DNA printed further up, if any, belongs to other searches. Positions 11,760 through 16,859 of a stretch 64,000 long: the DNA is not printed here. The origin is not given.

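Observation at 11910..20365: AddAB/AdnAB-like two-gene helicase-nuclease module in an archaeal genome, with Cys clusters in both nuclease domains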

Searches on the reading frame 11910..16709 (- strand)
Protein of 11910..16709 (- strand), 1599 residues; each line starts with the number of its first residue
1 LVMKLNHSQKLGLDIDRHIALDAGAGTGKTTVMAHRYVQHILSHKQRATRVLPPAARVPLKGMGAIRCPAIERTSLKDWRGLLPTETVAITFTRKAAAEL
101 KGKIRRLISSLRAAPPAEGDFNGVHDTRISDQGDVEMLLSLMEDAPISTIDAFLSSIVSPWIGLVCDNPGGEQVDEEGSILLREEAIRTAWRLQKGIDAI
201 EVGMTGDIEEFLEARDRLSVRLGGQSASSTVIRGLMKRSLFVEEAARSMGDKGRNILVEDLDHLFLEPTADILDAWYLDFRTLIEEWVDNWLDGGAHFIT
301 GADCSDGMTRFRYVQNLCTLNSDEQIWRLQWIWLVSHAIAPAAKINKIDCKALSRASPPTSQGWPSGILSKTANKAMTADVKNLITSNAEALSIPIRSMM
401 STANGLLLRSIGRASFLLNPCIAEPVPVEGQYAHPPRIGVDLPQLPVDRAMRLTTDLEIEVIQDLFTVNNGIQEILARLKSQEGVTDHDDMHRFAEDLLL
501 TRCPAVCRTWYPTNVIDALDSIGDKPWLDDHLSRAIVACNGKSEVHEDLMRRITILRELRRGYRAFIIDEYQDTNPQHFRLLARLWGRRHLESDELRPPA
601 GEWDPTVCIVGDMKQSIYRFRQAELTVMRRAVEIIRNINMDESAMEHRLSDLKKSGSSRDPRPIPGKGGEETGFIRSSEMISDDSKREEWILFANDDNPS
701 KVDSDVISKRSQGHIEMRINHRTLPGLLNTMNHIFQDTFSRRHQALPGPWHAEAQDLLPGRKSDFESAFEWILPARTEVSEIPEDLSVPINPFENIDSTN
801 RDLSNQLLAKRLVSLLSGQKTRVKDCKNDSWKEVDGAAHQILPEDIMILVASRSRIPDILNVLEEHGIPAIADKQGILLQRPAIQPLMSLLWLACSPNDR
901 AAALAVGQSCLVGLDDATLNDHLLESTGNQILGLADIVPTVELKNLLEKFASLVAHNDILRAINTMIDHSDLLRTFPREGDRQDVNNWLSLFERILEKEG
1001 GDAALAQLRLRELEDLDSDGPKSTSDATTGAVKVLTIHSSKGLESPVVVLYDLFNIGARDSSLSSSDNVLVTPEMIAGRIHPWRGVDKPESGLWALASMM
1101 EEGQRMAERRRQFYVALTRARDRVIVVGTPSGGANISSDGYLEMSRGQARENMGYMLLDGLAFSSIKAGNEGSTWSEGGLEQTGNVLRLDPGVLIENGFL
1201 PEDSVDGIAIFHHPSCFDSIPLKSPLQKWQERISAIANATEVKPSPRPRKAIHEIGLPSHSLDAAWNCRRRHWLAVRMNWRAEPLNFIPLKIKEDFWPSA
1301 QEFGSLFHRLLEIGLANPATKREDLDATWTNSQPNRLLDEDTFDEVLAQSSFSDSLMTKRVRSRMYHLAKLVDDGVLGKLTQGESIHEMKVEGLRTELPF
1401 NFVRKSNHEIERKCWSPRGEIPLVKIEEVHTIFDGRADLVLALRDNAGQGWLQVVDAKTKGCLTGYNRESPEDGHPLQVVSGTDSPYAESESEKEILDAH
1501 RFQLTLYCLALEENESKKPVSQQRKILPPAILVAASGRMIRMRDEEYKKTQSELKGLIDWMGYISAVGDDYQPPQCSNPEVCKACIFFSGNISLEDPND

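Call 5: search_protein_families(library=pfam, proteins=[window:11910-16709:-], max_evalue=0.1)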
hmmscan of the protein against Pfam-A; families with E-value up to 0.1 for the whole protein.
window:11910-16709:- (1599 aa): 6 families
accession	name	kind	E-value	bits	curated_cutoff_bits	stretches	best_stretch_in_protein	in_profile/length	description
PF00580.27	UvrD-helicase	-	1.6e-28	100.6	23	3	553-630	203-265/271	UvrD/REP helicase N-terminal domain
PF13361.12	UvrD_C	-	1.1e-19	71.6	25.6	1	838-1126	66-345/350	UvrD-like helicase C-terminal domain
PF13538.12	UvrD_C_2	-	7.3e-09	35.8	27.4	2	1103-1127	28-52/52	UvrD-like helicase C-terminal domain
PF13245.12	AAA_19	-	8.4e-09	36.1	25.1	2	561-621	90-134/134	AAA domain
PF12705.13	PDDEXK_1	-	1.4e-07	32.1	22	1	1266-1528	11-181/247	PD-(D/E)XK nuclease superfamily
PF01443.25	Viral_helicase1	-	0.046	13.9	21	0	1107-1127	207-227/228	Viral superfamily 1 RNA helicase core domain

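Call 6: search_protein_families(library=ncbifam, proteins=[window:11910-16709:-], max_evalue=0.1)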
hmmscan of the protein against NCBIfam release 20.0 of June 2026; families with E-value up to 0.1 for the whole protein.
window:11910-16709:- (1599 aa): 15 families
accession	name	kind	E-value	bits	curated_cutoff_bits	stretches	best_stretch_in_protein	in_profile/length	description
TIGR00609.1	recB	equivalog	3.7e-35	121.4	696.05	3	714-1146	434-830/1175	exodeoxyribonuclease V subunit beta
TIGR02785.1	addA_Gpos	equivalog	1.3e-34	119.3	707.65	4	1025-1130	777-880/1234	helicase-exonuclease AddAB subunit AddA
TIGR02784.1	addA_alphas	equivalog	9.1e-26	90.5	860.75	2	797-1130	549-871/1138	double-strand break repair helicase AddA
NF010485.0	PRK13909.1-2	equivalog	6.6e-23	80.9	650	3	1029-1131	608-706/909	RecB-like helicase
TIGR01073.1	pcrA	equivalog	2.5e-22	79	911.2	3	554-628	201-260/725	DNA helicase PcrA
NF010487.0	PRK13909.1-4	equivalog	3.7e-19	68.5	759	3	1024-1172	603-745/924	RecB-like helicase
NF008743.0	PRK11773.1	equivalog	5.1e-16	58.2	965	3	546-631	197-267/720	DNA helicase II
NF008128.0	PRK10876.1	equivalog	2.9e-15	55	1697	2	558-631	373-434/1181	exodeoxyribonuclease V subunit beta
TIGR01075.1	uvrD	equivalog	4.7e-15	54.9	1144.45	2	546-633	192-264/715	DNA helicase II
TIGR01074.1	rep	equivalog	2.2e-13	49.4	951.45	1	817-1050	307-570/668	DNA helicase Rep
NF008276.0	PRK11054.1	equivalog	1e-11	44.1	543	2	563-627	431-482/684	DNA helicase IV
NF010484.0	PRK13909.1-1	equivalog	9.5e-09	33.6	1074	1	566-626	348-403/945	RecB-like helicase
NF008172.0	PRK10919.1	equivalog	0.00026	19.3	1168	0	560-623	205-253/673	DNA helicase Rep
NF010486.0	PRK13909.1-3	equivalog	0.00036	18.7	1109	0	566-629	334-391/921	RecB-like helicase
TIGR00372.1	cas4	equivalog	0.041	13.7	65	0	1495-1588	96-175/180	CRISPR-associated protein Cas4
